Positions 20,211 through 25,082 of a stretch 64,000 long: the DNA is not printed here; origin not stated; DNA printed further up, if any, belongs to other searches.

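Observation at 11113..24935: Two tandem giant beta-propeller envelope proteins (3038 aa + 1524 aa) between rplU and parAB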

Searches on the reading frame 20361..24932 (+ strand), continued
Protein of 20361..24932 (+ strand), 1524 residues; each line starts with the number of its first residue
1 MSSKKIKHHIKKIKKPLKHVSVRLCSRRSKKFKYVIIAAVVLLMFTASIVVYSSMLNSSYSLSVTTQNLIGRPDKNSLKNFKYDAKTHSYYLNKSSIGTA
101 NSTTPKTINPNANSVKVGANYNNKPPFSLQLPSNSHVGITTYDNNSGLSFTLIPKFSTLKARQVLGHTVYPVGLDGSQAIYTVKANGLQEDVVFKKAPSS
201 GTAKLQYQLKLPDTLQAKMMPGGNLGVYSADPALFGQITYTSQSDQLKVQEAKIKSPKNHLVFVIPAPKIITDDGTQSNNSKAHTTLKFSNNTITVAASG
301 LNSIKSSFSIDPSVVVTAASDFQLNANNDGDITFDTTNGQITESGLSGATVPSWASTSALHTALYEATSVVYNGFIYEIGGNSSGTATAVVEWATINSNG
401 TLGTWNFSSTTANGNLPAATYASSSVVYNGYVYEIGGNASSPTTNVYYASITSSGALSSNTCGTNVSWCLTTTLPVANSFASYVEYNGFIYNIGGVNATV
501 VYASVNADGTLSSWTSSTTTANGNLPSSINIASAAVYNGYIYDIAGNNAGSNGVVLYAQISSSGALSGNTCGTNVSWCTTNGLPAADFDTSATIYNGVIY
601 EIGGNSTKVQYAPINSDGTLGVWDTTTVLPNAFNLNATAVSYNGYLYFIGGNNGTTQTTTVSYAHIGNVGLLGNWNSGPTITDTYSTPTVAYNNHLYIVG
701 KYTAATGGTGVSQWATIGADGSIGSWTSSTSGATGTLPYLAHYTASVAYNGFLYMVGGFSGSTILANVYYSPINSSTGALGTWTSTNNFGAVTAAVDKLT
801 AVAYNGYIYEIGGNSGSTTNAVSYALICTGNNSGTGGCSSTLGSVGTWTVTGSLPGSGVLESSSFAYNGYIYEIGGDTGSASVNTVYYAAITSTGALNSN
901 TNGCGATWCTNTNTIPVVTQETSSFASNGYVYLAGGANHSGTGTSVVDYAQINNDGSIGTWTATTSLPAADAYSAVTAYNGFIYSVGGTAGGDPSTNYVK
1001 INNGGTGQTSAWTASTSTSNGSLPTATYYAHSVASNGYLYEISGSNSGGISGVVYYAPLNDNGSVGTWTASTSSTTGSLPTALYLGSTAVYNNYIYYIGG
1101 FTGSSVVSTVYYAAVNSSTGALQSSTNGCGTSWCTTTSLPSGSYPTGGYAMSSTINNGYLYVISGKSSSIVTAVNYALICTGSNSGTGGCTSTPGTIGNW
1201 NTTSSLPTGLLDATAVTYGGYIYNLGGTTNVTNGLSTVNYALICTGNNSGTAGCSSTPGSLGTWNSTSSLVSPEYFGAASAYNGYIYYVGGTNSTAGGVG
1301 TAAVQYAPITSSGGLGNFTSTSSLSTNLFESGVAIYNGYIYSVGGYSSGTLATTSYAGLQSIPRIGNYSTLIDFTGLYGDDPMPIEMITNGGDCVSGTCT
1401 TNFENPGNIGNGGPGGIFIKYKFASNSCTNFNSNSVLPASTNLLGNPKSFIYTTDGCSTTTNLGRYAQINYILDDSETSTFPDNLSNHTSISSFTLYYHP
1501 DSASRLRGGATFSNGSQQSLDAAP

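Call 14: find_encoding_contigs(protein=P0011, flank=10000, max_places=2)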
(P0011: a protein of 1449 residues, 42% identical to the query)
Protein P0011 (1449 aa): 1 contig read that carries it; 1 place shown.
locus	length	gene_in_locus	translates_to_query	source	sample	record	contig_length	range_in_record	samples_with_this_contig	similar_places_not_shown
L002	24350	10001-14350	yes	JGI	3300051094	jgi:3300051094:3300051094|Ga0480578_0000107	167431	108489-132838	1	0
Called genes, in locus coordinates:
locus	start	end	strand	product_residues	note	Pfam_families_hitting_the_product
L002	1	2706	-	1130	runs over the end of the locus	PF00912:Transgly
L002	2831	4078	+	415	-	PF00579:tRNA-synt_1b, PF22421:SYY_C-terminal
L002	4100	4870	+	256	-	PF01209:Ubie_methyltran (weak), PF13489:Methyltransf_23, PF05175:MTS (weak), PF13847:Methyltransf_31, PF08241:Methyltransf_11, PF08242:Methyltransf_12, PF13649:Methyltransf_25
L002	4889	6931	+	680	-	PF17191:RecG_wedge, PF01336:tRNA_anti-codon (weak), PF04851:ResIII, PF13604:AAA_30 (faint), PF00270:DEAD, PF00271:Helicase_C, PF19833:RecG_dom3_C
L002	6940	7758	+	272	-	-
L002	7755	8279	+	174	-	PF03602:Cons_hypoth95, PF05175:MTS (weak)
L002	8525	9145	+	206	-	-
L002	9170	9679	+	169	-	-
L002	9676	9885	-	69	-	-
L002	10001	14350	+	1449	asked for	PF13415:Beta-prop_FBX42 (faint), PF24996:NANM (faint), PF01344:Kelch_1 (faint), PF24681:Kelch_KLHDC2_KLHL20_DRC7, PF25210:Kelch_FKB95 (faint), PF24681:Kelch_KLHDC2_KLHL20_DRC7 (weak), PF13964:Beta-prop_Calicin (weak)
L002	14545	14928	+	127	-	-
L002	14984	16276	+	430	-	PF05697:Trigger_N, PF00254:FKBP_C (weak), PF05698:Trigger_C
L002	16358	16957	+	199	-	PF00574:CLP_protease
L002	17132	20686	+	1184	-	PF04563:RNA_pol_Rpb2_1, PF04561:RNA_pol_Rpb2_2, PF04565:RNA_pol_Rpb2_3, PF10385:RNA_pol_Rpb2_45, PF00562:RNA_pol_Rpb2_6, PF04560:RNA_pol_Rpb2_7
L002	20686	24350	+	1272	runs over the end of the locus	PF04997:RNA_pol_Rpb1_1, PF00623:RNA_pol_Rpb1_2, PF04983:RNA_pol_Rpb1_3, PF04998:RNA_pol_Rpb1_5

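Call 15: find_encoding_contigs(protein=P0002, flank=10000, max_places=2)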
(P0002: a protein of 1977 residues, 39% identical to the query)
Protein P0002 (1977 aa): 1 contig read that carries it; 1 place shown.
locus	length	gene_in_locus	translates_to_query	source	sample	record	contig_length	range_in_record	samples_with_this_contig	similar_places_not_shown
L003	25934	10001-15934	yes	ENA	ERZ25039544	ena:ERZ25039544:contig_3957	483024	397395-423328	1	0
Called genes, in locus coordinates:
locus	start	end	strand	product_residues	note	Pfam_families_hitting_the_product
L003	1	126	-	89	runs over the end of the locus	PF03065:Glyco_hydro_57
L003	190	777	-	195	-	PF03065:Glyco_hydro_57, PF01522:Polysacc_deac_1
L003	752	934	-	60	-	-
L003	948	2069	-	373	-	PF08323:Glyco_transf_5, PF13439:Glyco_transf_4, PF13579:Glyco_trans_4_4, PF20706:GT4-conflict, PF00534:Glycos_transf_1, PF13692:Glyco_trans_1_4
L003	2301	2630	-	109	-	PF02452:PemK_toxin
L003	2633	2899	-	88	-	-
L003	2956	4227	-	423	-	PF03952:Enolase_N, PF00113:Enolase_C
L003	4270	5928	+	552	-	PF00389:2-Hacid_dh, PF02826:2-Hacid_dh_C, PF00300:His_Phos_1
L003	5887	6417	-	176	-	PF00406:ADK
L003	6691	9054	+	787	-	PF01326:PPDK_N, PF00391:PEP-utilizers, PF02896:PEP-utilizers_C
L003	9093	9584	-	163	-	PF26580:Mtb12_C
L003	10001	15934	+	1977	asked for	PF01344:Kelch_1 (faint), PF13415:Beta-prop_FBX42 (faint), PF24996:NANM (faint), PF27776:CACHD1_C (faint), PF24681:Kelch_KLHDC2_KLHL20_DRC7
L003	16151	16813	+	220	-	PF06414:Zeta_toxin (weak), PF00004:AAA (faint), PF08433:KTI12, PF13671:AAA_33, PF13207:AAA_17 (weak)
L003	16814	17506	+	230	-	PF01863:YgjP-like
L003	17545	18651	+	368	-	PF00512:HisKA, PF02518:HATPase_c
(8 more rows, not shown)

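Call 16: find_related_loci(query=window:20361-24932:+, collection=genome_contigs, flank=10000)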
Query window:20361-24932:+ (1524 aa) in genome_contigs; peptide patterns used: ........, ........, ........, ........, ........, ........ (x = any residue, [..] = any of these).
140 stretches matched a pattern; 6 encode a relative of the query (tblastn E <= 1e-3); 6 distinct loci.
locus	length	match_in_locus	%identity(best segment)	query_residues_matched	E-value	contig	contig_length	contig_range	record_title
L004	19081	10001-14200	38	3-1524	0e+0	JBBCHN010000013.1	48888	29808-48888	MAG: Candidatus Saccharibacteria bacterium isolate S6_maxb_bin.5 s5639.ctg005641l, whole genome shotgun sequence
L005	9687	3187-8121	35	5-1524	1e-157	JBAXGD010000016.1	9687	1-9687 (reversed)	MAG: bacterium isolate ELA288 MAG288_16, whole genome shotgun sequence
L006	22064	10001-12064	38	322-1359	7e-80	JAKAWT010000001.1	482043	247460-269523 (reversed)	MAG: bacterium isolate YP4.bin81 NODE_7_length_482043_cov_12.846384, whole genome shotgun sequence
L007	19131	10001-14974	36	6-1524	3e-163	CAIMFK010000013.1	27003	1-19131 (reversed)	uncultured Candidatus Saccharibacteria bacterium isolate AM-lipid-02-D2_bin-0413 genome assembly, contig: bin-0413:13/15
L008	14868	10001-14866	35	340-1418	3e-99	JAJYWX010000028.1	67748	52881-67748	MAG: bacterium isolate FK3.bin15 NODE_701_length_67748_cov_2.945830, whole genome shotgun sequence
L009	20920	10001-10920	32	350-1353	6e-14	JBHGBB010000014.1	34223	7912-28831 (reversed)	MAG: bacterium isolate SBS.BIN.55 SBSBIN55_contig_14, whole genome shotgun sequence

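Call 20: search_protein_families(library=pfam, proteins=[L007:15153-19094:-, L007:9419-9940:+, L007:8616-9326:+, L007:7761-8612:-, L007:6967-7758:-, L004:14313-14792:-, L004:4705-5163:-, L004:3365-4666:-, L004:14832-15650:-], max_evalue=0.001)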
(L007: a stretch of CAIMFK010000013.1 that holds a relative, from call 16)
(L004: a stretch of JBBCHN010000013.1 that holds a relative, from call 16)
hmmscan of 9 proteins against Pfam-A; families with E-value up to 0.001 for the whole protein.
L007:15153-19094:- (1313 aa): 1 family
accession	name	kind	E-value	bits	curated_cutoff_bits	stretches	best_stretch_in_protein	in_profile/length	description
PF02018.23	CBM_4_9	-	4.3e-07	30.8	25.9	1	903-985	1-86/136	Carbohydrate binding domain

L007:9419-9940:+ (174 aa): 0 families

L007:8616-9326:+ (237 aa): 1 family
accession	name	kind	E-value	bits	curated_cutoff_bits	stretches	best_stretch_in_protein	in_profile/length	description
PF00696.33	AA_kinase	-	1.1e-33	117.4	24.9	1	4-214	1-234/234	Amino acid kinase family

L007:7761-8612:- (283 aa): 3 families
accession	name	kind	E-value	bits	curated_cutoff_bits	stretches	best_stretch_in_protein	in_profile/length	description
PF03372.29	Exo_endo_phos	-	2.1e-28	99.9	24.5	1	22-274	1-225/225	Endonuclease/Exonuclease/phosphatase family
PF14529.12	Exo_endo_phos_2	-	6.4e-06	26.5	27.4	1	133-277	3-116/117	Endonuclease-reverse transcriptase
PF22669.2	Exo_endo_phos2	-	0.00017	21.7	27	0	78-279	68-287/288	Endonuclease/Exonuclease/phosphatase family 2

L007:6967-7758:- (263 aa): 0 families

L004:14313-14792:- (159 aa): 0 families

L004:4705-5163:- (152 aa): 0 families

L004:3365-4666:- (433 aa): 3 families
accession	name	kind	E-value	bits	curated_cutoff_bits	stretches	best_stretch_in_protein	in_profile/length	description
PF05698.19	Trigger_C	-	9.9e-26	91.1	22.7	1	264-421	1-160/162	Bacterial trigger factor protein (TF) C-terminus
PF05697.18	Trigger_N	-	7.2e-20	72.2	22.2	1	1-144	1-143/144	Bacterial trigger factor protein (TF)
PF00254.34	FKBP_C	-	3.2e-10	40.6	21.1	1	156-238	2-85/94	FKBP-type peptidyl-prolyl cis-trans isomerase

L004:14832-15650:- (272 aa): 1 family
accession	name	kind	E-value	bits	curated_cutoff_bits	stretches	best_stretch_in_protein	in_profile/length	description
PF00882.24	Zn_dep_PLPC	-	0.00011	22.6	26.8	1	88-206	61-141/167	Zinc dependent phospholipase C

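Call 24: list_cluster_members(proteins=[P0121, window:20361-24932:+, window:25010-25774:+])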
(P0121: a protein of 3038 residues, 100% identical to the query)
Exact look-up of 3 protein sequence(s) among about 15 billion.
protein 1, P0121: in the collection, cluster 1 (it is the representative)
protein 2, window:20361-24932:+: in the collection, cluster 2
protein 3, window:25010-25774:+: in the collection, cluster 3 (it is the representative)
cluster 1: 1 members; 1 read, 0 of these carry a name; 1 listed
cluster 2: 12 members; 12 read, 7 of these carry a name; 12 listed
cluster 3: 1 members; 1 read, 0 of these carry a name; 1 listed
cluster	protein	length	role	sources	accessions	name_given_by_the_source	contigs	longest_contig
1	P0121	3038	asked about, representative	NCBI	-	-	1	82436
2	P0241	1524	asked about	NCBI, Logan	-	-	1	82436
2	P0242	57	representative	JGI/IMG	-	superfamily II RNA helicase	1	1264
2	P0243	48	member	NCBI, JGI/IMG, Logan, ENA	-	superfamily II RNA helicase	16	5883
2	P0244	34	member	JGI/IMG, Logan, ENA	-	hypothetical protein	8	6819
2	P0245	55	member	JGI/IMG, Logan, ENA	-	superfamily II RNA helicase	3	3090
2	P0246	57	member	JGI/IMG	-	hypothetical protein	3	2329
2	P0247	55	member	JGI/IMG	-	superfamily II RNA helicase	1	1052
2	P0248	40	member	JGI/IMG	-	superfamily II RNA helicase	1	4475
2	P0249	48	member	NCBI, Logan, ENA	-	-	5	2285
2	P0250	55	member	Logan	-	-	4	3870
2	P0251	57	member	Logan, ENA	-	-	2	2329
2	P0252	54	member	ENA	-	-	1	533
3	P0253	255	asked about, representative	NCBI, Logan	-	-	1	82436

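Call 50: find_encoding_contigs(protein=P0001, flank=10000, max_places=1)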
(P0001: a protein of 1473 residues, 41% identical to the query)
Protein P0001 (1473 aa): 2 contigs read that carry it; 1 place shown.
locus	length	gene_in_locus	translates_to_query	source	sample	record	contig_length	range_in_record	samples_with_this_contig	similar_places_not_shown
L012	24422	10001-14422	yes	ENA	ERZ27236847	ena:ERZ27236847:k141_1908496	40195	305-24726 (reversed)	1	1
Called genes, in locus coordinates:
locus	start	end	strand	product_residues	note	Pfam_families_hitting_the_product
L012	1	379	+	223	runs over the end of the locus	-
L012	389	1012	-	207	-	-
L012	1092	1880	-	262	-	PF00753:Lactamase_B, PF23023:Anti-Pycsar_Apyc1, PF12706:Lactamase_B_2 (weak)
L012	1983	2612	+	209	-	-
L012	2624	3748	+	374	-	-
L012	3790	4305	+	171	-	-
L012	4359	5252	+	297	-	PF00005:ABC_tran, PF13304:AAA_21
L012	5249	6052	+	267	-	PF12730:ABC2_membrane_4 (weak), PF12679:ABC2_membrane_2, PF10920:DUF2705, PF12698:ABC2_membrane_3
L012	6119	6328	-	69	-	-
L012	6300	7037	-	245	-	-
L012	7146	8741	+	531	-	-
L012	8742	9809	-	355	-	PF02646:RmuC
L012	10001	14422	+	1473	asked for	PF25210:Kelch_FKB95 (faint), PF01344:Kelch_1 (faint), PF09907:HigB_toxin (faint), PF13964:Beta-prop_Calicin (faint), PF24996:NANM (faint)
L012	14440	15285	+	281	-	PF00892:EamA (weak)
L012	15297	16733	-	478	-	PF00478:IMPDH, PF01070:FMN_dh (faint), PF00571:CBS (weak)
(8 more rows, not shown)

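Call 51: find_encoding_contigs(protein=P0007, flank=10000, max_places=1)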
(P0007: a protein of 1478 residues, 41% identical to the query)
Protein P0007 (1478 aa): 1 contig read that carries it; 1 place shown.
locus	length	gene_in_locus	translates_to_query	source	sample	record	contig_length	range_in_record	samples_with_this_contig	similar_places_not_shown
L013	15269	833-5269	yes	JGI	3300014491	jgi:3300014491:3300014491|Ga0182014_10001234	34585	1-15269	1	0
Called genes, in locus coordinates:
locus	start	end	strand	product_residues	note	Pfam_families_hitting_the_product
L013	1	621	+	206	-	?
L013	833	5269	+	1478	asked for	PF13415:Beta-prop_FBX42 (faint), PF25210:Kelch_FKB95 (faint), PF01344:Kelch_1 (faint), PF24996:NANM (faint)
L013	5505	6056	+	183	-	-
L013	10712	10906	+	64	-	PF10685:KGG (faint)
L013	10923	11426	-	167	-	-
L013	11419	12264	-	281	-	PF00480:ROK, PF01869:BcrAD_BadFG (weak)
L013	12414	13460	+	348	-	PF00575:S1 (weak), PF13509:S1_2 (faint), PF00575:S1, PF21710:Spt6_S1 (faint), PF00575:S1, PF23459:S1_RRP5 (weak)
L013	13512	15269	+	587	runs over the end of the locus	PF04760:IF2_N, PF00009:GTP_EFTU, PF00071:Ras (weak), PF01926:MMR_HSR1, PF02421:FeoB_N (weak), PF10662:PduV-EutP (weak), PF22042:EF-G_D2, PF11987:IF-2, +1 more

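Call 80: search_protein_families(library=phrogs, proteins=[window:20361-24932:+], max_evalue=0.01)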
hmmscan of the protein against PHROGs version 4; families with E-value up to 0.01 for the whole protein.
window:20361-24932:+ (1524 aa): 1 family
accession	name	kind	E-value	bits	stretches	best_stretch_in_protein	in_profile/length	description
phrog_8229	-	unknown function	2.9e-06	27.9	0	781-822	143-184/382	-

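Call 92: find_encoding_contigs(protein=P0008, flank=10000, max_places=1)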
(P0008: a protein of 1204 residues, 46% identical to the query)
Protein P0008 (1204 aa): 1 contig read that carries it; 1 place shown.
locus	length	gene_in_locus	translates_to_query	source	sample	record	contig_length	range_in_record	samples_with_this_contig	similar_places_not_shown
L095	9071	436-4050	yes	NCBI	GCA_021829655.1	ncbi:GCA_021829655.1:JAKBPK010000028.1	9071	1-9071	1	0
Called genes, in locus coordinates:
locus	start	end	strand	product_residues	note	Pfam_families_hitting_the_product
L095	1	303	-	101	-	?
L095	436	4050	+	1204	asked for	PF13415:Beta-prop_FBX42 (faint), PF13964:Beta-prop_Calicin (faint), PF24996:NANM (faint), PF25210:Kelch_FKB95 (faint), PF01344:Kelch_1 (faint), PF04239:DUF421 (faint), PF24681:Kelch_KLHDC2_KLHL20_DRC7 (weak)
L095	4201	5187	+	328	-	PF00005:ABC_tran, PF13304:AAA_21 (faint), PF02702:KdpD (faint), PF13732:DrrA1-3_C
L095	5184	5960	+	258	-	PF01061:ABC2_membrane, PF12698:ABC2_membrane_3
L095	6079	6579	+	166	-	-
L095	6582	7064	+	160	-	-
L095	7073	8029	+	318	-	PF04185:Phosphoesterase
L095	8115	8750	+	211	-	PF02698:DUF218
